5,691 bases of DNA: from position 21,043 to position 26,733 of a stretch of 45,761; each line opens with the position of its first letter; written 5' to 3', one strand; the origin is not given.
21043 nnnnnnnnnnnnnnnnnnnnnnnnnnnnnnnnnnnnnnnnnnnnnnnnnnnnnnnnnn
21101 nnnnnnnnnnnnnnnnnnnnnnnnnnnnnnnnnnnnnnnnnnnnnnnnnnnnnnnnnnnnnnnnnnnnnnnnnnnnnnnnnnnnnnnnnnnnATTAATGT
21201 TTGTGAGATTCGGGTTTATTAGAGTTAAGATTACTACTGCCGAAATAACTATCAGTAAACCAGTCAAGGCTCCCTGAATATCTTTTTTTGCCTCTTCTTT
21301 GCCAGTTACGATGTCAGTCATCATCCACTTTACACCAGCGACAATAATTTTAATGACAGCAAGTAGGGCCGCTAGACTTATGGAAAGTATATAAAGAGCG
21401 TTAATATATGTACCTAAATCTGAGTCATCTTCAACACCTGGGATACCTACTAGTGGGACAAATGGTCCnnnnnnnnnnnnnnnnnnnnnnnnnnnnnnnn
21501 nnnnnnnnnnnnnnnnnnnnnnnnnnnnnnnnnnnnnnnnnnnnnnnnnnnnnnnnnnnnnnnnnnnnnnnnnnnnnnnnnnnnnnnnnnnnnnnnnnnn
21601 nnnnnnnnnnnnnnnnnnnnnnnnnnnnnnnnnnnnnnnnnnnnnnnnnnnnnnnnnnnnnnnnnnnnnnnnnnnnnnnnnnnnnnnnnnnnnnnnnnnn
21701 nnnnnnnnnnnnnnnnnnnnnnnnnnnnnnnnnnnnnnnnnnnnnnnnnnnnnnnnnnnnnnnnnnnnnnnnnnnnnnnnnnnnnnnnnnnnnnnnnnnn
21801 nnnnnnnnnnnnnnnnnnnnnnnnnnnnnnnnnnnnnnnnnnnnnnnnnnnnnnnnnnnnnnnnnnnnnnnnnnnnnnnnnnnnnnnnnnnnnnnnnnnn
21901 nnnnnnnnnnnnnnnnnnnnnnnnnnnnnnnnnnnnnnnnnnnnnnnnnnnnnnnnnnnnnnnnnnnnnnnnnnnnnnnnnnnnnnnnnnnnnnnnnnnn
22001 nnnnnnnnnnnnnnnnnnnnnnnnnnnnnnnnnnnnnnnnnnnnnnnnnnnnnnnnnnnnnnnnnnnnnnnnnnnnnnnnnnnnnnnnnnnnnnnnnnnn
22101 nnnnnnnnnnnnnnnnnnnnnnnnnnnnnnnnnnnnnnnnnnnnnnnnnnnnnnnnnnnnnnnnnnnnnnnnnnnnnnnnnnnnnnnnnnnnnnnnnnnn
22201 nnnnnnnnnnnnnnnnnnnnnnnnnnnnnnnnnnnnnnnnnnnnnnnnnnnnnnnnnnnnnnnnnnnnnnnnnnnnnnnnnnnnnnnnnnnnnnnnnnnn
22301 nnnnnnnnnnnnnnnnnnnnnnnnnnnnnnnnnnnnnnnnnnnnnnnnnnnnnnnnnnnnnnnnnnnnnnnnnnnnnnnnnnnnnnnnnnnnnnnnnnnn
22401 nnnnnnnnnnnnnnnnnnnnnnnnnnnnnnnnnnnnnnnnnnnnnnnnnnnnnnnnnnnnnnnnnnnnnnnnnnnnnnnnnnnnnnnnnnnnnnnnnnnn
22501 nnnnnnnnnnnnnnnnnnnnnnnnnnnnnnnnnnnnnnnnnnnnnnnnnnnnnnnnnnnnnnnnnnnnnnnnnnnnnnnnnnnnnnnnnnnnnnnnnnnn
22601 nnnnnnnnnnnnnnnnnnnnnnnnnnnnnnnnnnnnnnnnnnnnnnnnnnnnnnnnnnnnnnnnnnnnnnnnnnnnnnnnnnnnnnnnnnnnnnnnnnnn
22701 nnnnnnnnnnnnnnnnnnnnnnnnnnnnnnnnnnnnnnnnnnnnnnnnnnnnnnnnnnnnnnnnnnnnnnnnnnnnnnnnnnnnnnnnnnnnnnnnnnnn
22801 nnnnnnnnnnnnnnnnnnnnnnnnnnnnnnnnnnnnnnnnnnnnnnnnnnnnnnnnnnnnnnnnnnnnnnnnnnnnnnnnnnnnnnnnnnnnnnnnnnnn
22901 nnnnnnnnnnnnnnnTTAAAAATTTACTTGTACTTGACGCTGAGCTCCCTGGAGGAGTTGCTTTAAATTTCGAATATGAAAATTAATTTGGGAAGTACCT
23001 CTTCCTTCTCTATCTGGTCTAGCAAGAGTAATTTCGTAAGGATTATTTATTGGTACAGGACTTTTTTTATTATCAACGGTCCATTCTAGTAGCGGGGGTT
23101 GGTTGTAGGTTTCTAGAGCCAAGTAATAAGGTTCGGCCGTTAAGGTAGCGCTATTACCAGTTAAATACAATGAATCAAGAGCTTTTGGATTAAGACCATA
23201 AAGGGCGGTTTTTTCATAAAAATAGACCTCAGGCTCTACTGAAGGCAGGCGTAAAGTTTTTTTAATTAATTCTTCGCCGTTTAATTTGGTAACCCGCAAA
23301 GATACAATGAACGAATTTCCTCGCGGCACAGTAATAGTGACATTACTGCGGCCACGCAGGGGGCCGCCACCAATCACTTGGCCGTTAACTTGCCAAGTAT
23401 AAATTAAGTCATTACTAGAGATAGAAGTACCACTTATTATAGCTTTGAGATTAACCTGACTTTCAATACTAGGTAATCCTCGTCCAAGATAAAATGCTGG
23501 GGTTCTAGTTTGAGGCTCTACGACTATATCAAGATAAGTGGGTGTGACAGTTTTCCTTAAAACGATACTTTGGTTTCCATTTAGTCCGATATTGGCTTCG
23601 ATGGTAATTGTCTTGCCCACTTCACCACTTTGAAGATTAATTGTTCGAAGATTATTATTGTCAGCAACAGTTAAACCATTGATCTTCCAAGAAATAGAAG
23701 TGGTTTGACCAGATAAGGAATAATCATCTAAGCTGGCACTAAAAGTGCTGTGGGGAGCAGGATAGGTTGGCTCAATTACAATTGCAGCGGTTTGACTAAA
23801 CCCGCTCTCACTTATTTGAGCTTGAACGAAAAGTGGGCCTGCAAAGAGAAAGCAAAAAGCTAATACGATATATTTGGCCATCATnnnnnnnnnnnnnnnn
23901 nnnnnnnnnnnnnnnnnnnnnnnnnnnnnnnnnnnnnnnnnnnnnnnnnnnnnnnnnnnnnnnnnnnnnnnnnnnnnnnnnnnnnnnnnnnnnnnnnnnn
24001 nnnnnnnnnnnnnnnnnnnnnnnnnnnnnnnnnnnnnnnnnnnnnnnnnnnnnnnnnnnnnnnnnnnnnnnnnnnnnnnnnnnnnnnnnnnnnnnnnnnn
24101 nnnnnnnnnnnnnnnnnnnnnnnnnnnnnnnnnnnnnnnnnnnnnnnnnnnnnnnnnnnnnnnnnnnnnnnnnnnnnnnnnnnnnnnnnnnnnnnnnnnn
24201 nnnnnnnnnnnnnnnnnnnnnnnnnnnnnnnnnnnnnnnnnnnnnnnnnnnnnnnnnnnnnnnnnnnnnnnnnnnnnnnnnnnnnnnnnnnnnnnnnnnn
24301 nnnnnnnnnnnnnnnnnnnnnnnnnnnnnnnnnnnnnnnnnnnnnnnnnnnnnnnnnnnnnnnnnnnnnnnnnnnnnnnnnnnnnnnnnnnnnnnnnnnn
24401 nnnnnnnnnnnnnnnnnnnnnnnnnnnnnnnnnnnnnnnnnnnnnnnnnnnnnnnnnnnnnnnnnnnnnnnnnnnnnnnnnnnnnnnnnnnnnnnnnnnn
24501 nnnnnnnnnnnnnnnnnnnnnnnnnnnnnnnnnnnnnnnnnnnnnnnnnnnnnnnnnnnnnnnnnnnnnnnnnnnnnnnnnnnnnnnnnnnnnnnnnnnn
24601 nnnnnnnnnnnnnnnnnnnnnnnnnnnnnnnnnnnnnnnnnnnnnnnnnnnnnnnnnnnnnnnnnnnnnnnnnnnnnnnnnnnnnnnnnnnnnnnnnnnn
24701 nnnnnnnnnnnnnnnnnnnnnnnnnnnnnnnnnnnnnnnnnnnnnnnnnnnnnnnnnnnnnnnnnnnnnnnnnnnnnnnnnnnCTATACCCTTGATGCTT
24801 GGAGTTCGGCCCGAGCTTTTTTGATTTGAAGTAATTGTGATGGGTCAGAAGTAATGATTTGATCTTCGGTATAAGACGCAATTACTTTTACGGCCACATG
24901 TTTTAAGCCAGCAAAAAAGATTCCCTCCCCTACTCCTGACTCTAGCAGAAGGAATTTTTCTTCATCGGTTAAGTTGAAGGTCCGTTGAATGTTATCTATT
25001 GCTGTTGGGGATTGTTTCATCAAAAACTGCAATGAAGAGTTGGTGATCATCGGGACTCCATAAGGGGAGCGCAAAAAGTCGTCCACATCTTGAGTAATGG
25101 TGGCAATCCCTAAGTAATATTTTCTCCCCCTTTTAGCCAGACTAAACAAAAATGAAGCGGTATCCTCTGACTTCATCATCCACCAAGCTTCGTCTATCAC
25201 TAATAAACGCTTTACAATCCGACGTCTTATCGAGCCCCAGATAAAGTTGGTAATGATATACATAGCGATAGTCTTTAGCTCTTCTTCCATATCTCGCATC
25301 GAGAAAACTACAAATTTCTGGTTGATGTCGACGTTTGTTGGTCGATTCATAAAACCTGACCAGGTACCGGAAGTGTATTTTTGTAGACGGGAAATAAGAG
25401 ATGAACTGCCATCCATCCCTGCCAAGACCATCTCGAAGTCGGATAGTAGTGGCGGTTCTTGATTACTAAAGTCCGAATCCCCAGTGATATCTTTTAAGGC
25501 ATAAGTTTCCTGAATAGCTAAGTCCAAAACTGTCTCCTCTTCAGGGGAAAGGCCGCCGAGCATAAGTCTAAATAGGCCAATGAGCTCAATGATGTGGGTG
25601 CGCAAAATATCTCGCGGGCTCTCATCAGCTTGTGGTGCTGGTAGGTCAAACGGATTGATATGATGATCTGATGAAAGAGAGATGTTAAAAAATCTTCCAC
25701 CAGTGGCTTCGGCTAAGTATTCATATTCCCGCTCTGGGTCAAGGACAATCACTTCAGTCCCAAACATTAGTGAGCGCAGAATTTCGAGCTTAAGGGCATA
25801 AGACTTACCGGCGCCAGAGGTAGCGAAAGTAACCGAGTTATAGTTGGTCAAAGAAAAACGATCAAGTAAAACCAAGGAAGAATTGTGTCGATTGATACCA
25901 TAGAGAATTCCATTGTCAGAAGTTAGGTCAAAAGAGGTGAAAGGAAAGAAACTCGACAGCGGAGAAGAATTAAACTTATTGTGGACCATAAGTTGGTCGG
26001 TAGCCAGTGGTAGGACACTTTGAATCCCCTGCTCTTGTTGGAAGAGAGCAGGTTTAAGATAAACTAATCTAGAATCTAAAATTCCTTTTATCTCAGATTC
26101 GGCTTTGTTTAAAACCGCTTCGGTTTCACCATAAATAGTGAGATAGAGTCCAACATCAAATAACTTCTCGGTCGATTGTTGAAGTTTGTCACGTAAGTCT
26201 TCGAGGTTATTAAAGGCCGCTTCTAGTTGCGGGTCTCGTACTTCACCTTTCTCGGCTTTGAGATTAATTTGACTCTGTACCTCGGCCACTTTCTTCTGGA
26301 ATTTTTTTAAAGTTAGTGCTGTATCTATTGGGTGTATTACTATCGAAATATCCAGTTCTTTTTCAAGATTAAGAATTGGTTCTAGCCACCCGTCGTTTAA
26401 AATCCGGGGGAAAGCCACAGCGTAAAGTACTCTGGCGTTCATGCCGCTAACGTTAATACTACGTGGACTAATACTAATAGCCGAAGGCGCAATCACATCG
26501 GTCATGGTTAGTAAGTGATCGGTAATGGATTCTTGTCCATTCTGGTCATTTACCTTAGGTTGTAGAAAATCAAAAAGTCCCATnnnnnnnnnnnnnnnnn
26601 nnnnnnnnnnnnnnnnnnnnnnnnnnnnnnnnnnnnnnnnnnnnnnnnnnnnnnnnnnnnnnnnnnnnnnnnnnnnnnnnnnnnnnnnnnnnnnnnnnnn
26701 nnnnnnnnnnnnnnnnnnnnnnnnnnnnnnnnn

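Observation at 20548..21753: Pilin core sandwiched between Cys-rich extracellular domains: a tripartite 'decorated' T4SS pilin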

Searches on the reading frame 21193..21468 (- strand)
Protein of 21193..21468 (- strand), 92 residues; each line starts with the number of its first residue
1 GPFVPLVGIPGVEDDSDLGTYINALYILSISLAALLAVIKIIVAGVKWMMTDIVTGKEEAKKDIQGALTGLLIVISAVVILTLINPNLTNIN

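Call 24: search_solved_structures(query=A3, max_evalue=10, show_alignments=3)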
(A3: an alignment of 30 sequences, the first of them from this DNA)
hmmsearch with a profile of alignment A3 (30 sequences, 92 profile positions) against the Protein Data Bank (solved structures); distinct sequences matched with E-value up to 10: 11.
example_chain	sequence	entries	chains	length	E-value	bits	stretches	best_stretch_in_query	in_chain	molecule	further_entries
7sq4_A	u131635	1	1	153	0.029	17.7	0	46-74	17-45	Designed trefoil knot protein, variant 2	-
3w9i_A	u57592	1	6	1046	0.18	15.1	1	17-80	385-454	Multidrug resistance protein MexB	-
2ksd_A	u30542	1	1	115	0.19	15.1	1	21-90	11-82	Aerobic respiration control sensor protein arcB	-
2v50_A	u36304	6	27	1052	0.19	15.1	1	17-80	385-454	MULTIDRUG RESISTANCE PROTEIN MEXB | Efflux pump membrane transporter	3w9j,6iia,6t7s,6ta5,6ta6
21fo_A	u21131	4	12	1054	0.19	15.1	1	17-80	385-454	Multidrug resistance protein MexB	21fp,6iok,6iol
2hqc_A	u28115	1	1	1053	0.53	13.7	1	17-80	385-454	Acriflavine resistance protein B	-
6csx_B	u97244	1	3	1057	0.53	13.7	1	17-80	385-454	Multidrug efflux pump subunit AcrB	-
6z12_A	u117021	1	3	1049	0.61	13.5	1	17-80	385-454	Efflux pump membrane transporter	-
22xk_B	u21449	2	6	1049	0.99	12.8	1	17-80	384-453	MexBYB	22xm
2hqd_A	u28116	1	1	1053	1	12.7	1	17-80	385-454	Acriflavine resistance protein B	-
8f3e_A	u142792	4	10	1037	1.5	12.2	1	18-80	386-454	Efflux pump membrane transporter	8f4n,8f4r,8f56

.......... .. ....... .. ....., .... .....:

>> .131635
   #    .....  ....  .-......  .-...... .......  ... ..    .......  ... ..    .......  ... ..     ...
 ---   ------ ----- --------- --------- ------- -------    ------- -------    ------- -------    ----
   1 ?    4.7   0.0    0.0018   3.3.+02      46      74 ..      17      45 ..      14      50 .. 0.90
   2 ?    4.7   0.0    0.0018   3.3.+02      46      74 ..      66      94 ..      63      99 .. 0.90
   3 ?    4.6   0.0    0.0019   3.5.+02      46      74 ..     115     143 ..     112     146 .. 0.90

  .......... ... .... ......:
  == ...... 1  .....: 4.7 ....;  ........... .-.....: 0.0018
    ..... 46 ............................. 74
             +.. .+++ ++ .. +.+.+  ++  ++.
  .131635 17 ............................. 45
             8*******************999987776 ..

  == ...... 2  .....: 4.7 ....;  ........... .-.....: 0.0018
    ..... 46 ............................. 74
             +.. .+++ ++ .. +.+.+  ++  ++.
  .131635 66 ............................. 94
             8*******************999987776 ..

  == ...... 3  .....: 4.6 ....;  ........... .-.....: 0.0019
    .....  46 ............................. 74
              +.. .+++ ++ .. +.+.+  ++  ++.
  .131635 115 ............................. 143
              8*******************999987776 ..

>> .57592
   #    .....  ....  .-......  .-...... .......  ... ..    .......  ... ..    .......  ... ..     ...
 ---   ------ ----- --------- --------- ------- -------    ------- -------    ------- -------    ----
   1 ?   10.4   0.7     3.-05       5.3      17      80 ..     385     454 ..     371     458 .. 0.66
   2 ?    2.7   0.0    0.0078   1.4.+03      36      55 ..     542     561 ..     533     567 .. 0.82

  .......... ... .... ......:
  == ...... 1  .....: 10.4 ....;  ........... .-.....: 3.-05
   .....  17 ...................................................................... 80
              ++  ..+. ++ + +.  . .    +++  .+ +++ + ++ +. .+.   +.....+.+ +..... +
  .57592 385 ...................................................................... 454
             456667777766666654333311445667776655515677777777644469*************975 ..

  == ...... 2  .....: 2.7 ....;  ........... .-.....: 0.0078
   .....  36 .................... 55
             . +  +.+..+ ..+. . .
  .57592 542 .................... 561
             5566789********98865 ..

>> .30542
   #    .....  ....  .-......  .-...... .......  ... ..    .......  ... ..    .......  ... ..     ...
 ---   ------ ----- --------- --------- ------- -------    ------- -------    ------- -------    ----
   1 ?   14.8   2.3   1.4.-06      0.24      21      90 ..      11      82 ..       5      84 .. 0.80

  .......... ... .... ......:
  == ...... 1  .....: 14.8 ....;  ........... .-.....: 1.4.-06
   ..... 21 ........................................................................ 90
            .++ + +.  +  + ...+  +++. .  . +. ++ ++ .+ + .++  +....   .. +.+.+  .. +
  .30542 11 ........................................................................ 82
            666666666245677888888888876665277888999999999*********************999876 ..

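Call 25: search_protein_families(library=pfam, alignment_id=A3, max_evalue=0.01)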
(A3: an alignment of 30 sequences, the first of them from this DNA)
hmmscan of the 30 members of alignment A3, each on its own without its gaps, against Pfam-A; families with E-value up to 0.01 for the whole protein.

A. member 1, seq(92 aa): 1 family
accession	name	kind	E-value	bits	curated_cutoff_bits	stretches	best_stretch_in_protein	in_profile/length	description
PF18895.5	T4SS_pilin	-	3.1e-06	27.6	26.6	1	17-84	4-71/71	Type IV secretion system pilin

B. families by the number of members that match (of 30 scanned): 7 families
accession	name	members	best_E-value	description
PF18895.5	T4SS_pilin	30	1.1e-08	Type IV secretion system pilin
PF04956.18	TrbC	10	0.00063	TrbC/VIRB2 pilin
PF09323.15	DUF1980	1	0.0015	DUF1980 N-terminal domain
PF19607.4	DUF6112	1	0.0036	Family of unknown function (DUF6112)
PF00474.23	SSF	1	0.0039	Sodium:solute symporter family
PF13572.11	DUF4134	1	0.0061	Domain of unknown function (DUF4134)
PF14248.12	DUF4345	1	0.0088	Domain of unknown function (DUF4345)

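Call 57: find_related_loci(query=A3, collection=genome_contigs, flank=4000)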
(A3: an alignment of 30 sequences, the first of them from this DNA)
Query A3 (92 aa) in genome_contigs; peptide patterns used: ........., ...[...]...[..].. (x = any residue, [..] = any of these).
97 stretches matched a pattern; 55 encode a relative of the query (tblastn E <= 1e-3); 54 distinct loci.
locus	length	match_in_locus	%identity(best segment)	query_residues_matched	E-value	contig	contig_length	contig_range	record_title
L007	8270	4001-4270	73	3-92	2e-39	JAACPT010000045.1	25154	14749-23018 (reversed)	MAG: Candidatus Parcubacteria bacterium isolate CG_2015-02_43_9 CG_2015-02_curated_scaffold_1362, whole genome shotgun s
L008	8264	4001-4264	73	3-90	5e-39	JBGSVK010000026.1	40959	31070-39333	MAG: Candidatus Paceibacteria bacterium isolate JTS-AC455 k141_2339436, whole genome shotgun sequence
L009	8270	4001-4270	72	3-92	2e-38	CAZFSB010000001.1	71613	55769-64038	MAG TPA_asm: uncultured Candidatus Saccharibacteria bacterium isolate SRP319275_co4_64 genome assembly, contig: NODE_192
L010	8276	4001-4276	73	1-92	5e-38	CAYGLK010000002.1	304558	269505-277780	MAG TPA_asm: uncultured Candidatus Saccharibacteria bacterium isolate ERP117304_co1_160 genome assembly, contig: NODE_36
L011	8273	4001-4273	69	3-92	2e-37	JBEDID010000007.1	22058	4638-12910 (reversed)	MAG: Candidatus Parcubacteria bacterium isolate NASQAN2015_010_A_bin.14 scaffold_000073, whole genome shotgun sequence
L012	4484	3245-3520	70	3-92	2e-37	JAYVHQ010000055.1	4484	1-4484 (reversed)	MAG: Candidatus Kaiserbacteria bacterium isolate GL49_Down_metabinner_27 GL49_Down_metabinner_27_54, whole genome shotgu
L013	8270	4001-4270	64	3-92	2e-36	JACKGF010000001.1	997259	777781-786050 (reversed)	MAG: Candidatus Nomurabacteria bacterium isolate HK-STAS-PATE-27 HK-STAS-PATE-27_1, whole genome shotgun sequence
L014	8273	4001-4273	68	3-92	7e-36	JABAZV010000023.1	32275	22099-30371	MAG: Patescibacteria group bacterium isolate HE327_NSB044 NODE_1814_length_32275_cov_4.728647, whole genome shotgun sequ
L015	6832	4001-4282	68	1-92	5e-36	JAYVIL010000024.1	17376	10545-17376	MAG: Candidatus Kaiserbacteria bacterium isolate GL51_DN_metabinner_26 GL51_DN_metabinner_26_23, whole genome shotgun se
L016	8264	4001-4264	72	3-89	1e-35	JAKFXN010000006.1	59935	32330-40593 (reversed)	MAG: Candidatus Parcubacteria bacterium isolate ND3_Bin_27 ND3_0000077, whole genome shotgun sequence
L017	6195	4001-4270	66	3-92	1e-35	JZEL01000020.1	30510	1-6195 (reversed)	MAG: Parcubacteria bacterium OLB19 UZ19_OD100CONTIG000020, whole genome shotgun sequence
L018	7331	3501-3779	67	3-92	4e-35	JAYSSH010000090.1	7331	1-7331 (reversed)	MAG: Candidatus Kaiserbacteria bacterium isolate GFS_12189 GFS_12189_89, whole genome shotgun sequence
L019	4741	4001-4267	67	3-90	5e-35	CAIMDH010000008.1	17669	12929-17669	uncultured bacterium isolate ErkenSummer_bin-2863 genome assembly, contig: bin-2863:008/147, whole genome shotgun sequen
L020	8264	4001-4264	73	2-88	5e-35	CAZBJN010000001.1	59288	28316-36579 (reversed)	MAG TPA_asm: uncultured Candidatus Saccharibacteria bacterium isolate SRP062349_co2_256 genome assembly, contig: NODE_30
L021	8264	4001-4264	70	3-90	9e-35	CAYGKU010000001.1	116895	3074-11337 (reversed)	MAG TPA_asm: uncultured Candidatus Saccharibacteria bacterium isolate ERP116193_co2_378 genome assembly, contig: NODE_53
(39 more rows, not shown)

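Call 68: search_dna_similar(query=window:21193-21468:-, collection=plasmids, mode=protein, max_evalue=1, max_rows=15)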
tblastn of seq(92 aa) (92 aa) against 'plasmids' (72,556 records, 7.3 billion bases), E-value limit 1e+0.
No match.

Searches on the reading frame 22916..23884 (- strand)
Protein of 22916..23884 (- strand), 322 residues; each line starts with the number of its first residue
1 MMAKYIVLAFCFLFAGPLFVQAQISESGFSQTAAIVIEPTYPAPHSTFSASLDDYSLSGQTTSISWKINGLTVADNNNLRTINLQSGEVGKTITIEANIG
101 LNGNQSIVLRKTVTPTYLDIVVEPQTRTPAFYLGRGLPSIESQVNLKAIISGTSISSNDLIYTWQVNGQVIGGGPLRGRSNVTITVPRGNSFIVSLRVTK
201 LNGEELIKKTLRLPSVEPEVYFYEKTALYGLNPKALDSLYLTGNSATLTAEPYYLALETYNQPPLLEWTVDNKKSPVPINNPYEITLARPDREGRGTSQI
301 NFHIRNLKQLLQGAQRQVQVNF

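Call 4: search_protein_families(library=pfam, proteins=[window:22916-23884:-], max_evalue=1)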
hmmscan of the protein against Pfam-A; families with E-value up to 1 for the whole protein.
window:22916-23884:- (322 aa): 2 families
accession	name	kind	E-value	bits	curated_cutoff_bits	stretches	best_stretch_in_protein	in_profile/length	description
PF12733.13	Cadherin-like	-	0.046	14.6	24.2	0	157-204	35-77/89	Cadherin-like beta sandwich domain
PF16820.11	PKD_3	-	0.058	13.7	26.3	0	60-94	32-65/68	PKD-like domain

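Call 56: search_protein_families(library=ncbifam, proteins=[window:22916-23884:-], max_evalue=0.01)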
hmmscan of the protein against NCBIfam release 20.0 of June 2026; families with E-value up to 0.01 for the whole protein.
window:22916-23884:- (322 aa): 0 families

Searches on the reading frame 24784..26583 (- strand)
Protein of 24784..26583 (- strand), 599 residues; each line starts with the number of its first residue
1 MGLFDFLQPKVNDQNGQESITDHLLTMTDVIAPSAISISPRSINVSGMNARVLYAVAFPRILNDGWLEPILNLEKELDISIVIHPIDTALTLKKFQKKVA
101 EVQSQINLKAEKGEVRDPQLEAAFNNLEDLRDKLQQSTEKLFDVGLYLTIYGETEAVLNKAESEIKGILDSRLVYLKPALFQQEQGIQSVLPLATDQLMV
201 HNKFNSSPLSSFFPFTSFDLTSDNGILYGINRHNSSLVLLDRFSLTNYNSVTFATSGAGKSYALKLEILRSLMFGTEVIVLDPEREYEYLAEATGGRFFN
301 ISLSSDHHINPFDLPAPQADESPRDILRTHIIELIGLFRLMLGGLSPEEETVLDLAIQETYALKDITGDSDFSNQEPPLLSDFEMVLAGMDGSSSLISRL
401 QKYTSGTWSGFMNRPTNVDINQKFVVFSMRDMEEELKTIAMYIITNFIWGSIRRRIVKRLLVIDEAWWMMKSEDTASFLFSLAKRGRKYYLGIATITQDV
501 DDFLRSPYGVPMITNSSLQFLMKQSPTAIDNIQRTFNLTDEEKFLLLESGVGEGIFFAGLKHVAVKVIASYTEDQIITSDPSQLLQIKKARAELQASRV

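Call 5: search_protein_families(library=pfam, proteins=[window:24784-26583:-], max_evalue=0.01)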
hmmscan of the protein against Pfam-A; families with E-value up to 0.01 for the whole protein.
window:24784-26583:- (599 aa): 4 families
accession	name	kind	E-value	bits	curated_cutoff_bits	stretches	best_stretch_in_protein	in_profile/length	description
PF19044.6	P-loop_TraG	-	7.1e-25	87.9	25.8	1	244-547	26-343/413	TraG P-loop domain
PF12846.13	AAA_10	-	2.7e-10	40.3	27.5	2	434-507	216-290/362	AAA-like domain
PF01935.23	DUF87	-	6.1e-06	26.9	23.2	1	253-315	29-93/220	Helicase HerA, central domain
PF11130.14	TraC_F_IV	-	0.007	15.9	28.1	0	101-193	274-373/375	TraC protein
